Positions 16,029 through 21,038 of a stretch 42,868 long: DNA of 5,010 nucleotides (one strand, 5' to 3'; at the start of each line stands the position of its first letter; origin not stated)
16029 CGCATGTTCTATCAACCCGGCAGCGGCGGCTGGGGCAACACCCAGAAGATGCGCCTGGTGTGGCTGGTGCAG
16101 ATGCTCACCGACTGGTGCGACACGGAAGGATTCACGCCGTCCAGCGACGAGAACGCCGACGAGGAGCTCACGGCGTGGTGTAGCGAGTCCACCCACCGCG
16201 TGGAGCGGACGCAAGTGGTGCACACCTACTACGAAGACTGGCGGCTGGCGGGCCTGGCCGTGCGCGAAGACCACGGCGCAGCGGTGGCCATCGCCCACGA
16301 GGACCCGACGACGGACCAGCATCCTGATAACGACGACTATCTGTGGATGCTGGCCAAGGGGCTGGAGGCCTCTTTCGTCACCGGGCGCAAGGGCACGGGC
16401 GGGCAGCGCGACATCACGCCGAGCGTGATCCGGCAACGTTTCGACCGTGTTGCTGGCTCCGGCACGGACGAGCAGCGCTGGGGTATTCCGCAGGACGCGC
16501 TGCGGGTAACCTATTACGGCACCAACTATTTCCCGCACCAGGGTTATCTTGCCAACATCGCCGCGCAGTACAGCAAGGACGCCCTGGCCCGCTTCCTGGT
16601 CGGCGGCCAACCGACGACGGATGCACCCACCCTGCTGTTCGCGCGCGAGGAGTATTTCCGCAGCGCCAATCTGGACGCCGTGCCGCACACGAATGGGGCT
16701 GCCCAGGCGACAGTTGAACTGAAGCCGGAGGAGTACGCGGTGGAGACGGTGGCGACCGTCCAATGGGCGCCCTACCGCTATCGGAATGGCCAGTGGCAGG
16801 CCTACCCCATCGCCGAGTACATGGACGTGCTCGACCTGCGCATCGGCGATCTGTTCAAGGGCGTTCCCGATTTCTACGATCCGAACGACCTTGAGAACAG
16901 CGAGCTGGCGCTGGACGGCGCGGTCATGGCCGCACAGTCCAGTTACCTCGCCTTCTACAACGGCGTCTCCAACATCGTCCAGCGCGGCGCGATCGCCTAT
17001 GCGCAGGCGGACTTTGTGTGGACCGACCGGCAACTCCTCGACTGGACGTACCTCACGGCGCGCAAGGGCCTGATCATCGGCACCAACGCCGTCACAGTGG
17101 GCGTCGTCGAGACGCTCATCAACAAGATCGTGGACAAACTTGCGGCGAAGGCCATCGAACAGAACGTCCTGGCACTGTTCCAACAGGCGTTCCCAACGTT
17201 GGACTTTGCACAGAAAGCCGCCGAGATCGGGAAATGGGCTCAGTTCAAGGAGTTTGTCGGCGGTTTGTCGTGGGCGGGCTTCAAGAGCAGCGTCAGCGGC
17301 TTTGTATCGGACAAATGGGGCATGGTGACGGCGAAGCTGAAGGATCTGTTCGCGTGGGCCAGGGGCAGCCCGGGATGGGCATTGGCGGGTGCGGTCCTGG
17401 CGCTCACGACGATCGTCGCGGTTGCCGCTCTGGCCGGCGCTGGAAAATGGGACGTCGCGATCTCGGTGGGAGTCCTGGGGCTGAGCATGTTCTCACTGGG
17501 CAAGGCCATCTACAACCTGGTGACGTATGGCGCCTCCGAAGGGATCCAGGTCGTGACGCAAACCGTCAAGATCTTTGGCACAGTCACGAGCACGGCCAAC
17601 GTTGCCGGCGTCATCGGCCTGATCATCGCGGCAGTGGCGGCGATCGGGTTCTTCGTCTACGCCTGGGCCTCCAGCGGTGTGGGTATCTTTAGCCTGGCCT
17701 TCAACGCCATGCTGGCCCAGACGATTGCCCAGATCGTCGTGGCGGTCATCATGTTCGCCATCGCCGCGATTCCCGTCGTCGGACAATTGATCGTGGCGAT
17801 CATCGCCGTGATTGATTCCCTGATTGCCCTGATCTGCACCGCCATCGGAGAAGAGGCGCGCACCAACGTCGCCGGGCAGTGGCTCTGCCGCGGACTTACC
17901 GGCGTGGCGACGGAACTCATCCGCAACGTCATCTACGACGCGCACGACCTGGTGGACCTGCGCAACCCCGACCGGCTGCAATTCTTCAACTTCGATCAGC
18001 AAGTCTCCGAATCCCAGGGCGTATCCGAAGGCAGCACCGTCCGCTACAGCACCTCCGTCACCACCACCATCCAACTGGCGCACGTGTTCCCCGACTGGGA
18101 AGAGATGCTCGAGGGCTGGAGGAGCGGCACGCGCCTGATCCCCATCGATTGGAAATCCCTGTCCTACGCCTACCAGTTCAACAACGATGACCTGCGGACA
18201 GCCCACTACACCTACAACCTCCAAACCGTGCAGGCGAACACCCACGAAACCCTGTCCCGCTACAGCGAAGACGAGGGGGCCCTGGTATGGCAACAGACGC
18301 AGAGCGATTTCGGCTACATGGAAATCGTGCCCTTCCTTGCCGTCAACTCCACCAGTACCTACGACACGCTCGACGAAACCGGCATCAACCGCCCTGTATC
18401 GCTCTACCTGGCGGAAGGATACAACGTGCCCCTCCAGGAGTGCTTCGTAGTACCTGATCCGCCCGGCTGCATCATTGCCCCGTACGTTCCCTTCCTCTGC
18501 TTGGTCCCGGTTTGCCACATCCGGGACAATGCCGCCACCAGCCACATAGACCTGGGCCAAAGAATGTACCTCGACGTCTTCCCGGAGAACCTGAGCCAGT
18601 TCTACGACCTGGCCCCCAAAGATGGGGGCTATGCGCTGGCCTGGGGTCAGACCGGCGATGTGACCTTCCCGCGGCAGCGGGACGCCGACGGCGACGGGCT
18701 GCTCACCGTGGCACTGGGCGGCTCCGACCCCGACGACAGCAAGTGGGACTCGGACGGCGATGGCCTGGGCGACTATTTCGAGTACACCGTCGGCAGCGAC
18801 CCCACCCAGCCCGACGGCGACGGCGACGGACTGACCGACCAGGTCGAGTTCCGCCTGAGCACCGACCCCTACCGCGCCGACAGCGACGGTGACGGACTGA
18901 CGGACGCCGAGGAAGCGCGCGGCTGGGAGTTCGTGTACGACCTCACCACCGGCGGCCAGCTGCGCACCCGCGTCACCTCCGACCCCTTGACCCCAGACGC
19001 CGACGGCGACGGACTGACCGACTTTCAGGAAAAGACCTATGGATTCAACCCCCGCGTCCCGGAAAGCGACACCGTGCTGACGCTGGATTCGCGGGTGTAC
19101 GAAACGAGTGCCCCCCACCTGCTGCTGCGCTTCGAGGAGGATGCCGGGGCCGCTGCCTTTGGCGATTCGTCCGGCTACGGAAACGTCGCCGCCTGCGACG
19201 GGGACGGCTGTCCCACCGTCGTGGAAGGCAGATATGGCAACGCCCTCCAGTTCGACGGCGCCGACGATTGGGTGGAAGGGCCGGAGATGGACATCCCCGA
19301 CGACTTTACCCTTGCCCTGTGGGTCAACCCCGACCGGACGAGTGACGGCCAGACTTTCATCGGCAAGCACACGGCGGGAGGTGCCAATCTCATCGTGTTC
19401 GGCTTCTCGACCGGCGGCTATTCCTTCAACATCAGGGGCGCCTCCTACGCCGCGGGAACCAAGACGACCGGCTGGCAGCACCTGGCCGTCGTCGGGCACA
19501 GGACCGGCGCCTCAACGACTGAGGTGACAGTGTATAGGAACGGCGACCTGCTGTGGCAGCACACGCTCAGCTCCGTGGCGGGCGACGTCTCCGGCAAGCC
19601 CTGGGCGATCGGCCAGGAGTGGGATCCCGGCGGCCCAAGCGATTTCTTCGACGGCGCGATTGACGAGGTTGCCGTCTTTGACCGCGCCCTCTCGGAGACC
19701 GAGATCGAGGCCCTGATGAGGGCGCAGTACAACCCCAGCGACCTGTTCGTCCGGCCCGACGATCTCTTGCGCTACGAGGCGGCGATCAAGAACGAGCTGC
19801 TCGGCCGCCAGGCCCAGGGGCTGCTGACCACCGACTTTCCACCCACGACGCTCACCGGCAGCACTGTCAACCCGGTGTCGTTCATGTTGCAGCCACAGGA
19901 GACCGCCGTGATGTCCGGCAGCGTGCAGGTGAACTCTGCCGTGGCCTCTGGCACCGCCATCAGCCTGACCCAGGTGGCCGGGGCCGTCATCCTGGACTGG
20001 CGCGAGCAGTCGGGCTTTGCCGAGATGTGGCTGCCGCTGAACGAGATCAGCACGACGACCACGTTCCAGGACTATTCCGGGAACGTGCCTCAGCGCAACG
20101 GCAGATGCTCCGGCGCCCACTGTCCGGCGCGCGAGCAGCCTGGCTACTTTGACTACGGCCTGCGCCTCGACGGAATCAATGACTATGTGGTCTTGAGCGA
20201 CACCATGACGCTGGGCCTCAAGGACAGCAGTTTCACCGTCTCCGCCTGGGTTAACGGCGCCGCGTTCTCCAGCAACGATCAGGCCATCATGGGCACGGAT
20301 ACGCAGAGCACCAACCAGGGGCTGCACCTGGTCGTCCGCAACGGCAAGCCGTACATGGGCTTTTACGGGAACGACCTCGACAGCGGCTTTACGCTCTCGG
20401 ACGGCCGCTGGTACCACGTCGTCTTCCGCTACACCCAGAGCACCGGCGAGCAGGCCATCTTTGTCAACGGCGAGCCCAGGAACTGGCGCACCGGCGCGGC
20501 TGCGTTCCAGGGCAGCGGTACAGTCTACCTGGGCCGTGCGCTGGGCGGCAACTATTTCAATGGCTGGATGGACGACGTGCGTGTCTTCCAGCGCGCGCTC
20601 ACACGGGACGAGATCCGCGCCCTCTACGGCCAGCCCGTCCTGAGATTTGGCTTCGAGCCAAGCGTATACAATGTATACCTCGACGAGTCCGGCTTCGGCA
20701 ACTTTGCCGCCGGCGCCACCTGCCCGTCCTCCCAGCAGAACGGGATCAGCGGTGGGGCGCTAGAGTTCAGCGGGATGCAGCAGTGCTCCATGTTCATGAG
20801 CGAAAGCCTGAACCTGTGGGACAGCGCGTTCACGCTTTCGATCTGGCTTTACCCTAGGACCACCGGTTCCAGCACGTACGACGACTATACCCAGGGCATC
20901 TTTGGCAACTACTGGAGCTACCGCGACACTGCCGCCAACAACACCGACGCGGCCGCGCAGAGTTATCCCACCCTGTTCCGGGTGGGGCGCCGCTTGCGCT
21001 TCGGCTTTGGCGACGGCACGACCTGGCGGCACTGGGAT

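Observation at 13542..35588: Uninterrupted 22-kb gene for a ~7,348-aa polytopic protein with an unusual combination of adhesion, lectin and propeller modules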

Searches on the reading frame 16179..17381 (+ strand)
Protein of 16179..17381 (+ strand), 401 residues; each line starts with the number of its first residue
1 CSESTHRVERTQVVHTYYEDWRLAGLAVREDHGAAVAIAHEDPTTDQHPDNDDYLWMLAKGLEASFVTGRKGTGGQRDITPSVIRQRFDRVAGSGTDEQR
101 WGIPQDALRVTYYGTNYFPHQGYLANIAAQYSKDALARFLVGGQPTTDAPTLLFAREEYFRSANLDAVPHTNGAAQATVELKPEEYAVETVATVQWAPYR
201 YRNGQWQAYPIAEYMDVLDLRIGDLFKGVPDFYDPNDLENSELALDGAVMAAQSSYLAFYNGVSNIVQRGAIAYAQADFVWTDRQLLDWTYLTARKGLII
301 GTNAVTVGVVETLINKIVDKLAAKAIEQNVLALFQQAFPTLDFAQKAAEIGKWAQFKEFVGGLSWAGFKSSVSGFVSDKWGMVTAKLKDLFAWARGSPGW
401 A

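Call 90: search_protein_families(library=pfam, proteins=[window:16179-17381:+], max_evalue=1)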
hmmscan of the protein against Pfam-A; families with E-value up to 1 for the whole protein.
window:16179-17381:+ (401 aa): 1 family
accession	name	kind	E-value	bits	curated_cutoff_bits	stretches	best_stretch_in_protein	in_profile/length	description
PF07650.23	KH_2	-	0.033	14.4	22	1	290-327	30-67/78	KH domain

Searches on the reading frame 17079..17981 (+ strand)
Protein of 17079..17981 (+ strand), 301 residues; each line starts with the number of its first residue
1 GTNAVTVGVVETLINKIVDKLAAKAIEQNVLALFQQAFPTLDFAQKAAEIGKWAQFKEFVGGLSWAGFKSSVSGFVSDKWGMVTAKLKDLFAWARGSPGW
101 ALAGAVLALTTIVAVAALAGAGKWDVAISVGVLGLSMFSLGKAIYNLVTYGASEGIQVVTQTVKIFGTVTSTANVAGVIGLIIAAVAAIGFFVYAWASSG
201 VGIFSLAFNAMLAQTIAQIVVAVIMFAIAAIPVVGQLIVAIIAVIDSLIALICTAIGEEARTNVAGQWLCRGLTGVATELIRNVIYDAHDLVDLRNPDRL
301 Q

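Call 90: search_protein_families(library=pfam, proteins=[window:17079-17981:+], max_evalue=1)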
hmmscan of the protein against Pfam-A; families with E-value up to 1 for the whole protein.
window:17079-17981:+ (301 aa): 1 family
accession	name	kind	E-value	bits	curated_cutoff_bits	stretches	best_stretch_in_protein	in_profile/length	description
PF11024.13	DGF-1_4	-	0.13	13.5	27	1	143-177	36-69/75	Dispersed gene family protein 1 of Trypanosoma cruzi region 4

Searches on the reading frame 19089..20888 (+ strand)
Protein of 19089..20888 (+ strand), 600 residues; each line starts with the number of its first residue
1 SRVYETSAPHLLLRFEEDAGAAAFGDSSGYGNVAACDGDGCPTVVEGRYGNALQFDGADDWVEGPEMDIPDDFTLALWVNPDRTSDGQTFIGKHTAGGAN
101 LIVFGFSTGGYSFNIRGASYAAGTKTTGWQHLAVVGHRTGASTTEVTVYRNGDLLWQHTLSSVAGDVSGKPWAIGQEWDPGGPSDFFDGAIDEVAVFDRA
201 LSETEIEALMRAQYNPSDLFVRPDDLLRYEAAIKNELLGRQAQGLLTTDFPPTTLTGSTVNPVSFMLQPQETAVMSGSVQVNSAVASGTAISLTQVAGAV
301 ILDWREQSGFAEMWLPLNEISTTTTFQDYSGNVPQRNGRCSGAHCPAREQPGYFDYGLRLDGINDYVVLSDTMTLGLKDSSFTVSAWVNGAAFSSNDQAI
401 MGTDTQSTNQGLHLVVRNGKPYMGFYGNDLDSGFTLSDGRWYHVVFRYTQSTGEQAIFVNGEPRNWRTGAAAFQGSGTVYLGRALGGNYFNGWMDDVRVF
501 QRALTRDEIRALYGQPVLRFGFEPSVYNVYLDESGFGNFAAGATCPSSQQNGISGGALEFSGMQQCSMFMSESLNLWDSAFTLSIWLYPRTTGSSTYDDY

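Call 31: search_protein_families(library=pfam, proteins=[window:19089-20888:+], max_evalue=0.01)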
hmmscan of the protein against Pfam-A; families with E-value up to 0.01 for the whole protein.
window:19089-20888:+ (600 aa): 2 families
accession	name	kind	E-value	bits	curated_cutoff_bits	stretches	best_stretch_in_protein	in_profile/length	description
PF13385.13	Laminin_G_3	-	1.2e-49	168.7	27.6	2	361-509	1-150/151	Concanavalin A-like lectin/glucanases superfamily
PF02210.31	Laminin_G_2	-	0.0062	17.4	22.9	0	414-499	23-123/126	Laminin G domain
